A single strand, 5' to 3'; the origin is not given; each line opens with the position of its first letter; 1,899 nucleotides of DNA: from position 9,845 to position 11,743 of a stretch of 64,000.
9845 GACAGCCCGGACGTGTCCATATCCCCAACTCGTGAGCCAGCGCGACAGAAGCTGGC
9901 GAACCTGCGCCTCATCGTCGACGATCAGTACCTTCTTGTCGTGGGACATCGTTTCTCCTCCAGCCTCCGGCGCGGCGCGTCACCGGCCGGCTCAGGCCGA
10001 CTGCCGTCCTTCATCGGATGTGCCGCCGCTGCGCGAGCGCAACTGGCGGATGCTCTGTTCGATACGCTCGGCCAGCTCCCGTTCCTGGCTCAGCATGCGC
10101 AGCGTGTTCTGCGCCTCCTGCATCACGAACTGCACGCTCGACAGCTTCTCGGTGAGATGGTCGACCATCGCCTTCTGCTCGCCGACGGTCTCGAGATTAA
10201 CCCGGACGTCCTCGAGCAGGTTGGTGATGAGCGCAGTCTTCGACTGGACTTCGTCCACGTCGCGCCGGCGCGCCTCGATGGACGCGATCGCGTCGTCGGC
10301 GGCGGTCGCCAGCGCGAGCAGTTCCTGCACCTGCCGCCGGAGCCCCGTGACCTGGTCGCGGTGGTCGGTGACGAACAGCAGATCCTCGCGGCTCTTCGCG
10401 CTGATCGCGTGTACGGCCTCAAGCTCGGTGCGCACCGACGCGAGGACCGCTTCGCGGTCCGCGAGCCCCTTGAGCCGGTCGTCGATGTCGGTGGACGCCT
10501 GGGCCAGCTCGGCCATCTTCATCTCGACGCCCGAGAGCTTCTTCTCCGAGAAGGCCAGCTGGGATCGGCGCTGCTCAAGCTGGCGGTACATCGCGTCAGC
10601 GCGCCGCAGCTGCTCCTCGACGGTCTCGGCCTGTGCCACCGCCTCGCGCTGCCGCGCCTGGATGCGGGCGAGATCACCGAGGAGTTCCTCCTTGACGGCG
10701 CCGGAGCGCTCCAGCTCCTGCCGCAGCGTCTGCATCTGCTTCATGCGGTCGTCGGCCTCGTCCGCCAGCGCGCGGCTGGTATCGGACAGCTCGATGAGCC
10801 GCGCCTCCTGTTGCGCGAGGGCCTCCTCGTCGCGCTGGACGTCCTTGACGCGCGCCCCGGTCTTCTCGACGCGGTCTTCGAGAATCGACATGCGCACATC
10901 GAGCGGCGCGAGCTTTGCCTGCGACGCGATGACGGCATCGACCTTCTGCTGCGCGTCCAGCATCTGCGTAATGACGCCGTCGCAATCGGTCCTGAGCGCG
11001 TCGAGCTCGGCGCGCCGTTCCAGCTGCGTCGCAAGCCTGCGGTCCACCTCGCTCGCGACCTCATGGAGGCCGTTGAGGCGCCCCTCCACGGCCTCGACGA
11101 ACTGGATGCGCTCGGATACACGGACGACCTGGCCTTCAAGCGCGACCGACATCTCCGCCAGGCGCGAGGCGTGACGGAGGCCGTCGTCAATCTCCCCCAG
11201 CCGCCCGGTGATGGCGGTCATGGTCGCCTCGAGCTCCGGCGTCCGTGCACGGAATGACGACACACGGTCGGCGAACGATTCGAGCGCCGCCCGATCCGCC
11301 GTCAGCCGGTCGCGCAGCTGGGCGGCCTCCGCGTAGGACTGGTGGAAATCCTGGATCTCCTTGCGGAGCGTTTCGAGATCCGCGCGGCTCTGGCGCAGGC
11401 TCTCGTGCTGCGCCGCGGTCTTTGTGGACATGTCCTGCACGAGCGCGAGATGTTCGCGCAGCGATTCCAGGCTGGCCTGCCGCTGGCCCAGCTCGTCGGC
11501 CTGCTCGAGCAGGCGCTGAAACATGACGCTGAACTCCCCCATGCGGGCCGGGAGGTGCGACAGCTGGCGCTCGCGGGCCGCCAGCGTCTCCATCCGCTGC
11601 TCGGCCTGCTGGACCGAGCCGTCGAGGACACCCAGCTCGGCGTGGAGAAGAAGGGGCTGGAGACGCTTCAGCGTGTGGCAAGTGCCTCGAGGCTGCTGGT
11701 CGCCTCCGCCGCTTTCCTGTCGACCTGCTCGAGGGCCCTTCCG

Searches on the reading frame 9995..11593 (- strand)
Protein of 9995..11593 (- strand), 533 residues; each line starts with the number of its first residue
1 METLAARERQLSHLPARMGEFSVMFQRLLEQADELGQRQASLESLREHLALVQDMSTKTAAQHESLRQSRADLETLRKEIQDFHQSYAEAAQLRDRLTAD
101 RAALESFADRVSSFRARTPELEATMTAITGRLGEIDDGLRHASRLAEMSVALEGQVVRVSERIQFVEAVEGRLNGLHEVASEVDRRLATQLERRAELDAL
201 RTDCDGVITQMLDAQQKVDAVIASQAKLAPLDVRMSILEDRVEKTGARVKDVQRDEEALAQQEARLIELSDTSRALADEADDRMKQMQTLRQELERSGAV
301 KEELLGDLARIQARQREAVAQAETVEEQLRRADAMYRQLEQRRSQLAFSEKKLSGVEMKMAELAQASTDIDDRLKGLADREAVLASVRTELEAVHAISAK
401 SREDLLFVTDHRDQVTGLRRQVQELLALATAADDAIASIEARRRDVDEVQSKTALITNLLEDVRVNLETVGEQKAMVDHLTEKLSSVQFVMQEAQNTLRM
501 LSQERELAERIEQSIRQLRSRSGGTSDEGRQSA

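Call 63: search_protein_families(library=pfam, proteins=[window:9995-11593:-], max_evalue=0.05)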
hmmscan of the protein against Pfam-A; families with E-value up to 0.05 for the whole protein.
window:9995-11593:- (533 aa): 4 families
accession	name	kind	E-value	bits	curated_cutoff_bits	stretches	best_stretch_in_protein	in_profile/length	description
PF10046.14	BLOC1_2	-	0.00024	21.9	33.4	0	39-123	12-93/96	Biogenesis of lysosome-related organelles complex-1 subunit 2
PF05531.17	NPV_P10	-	0.00026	21.9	29.8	1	443-499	10-66/75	Nucleopolyhedrovirus P10 protein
PF23991.1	DUF7310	-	0.00044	21.1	40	1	89-143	18-71/83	Coiled-coil region of unknown function (DUF7310)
PF23874.1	Phage_Hfq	-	0.0071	17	24.2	1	185-260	15-90/98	Hfq-like protein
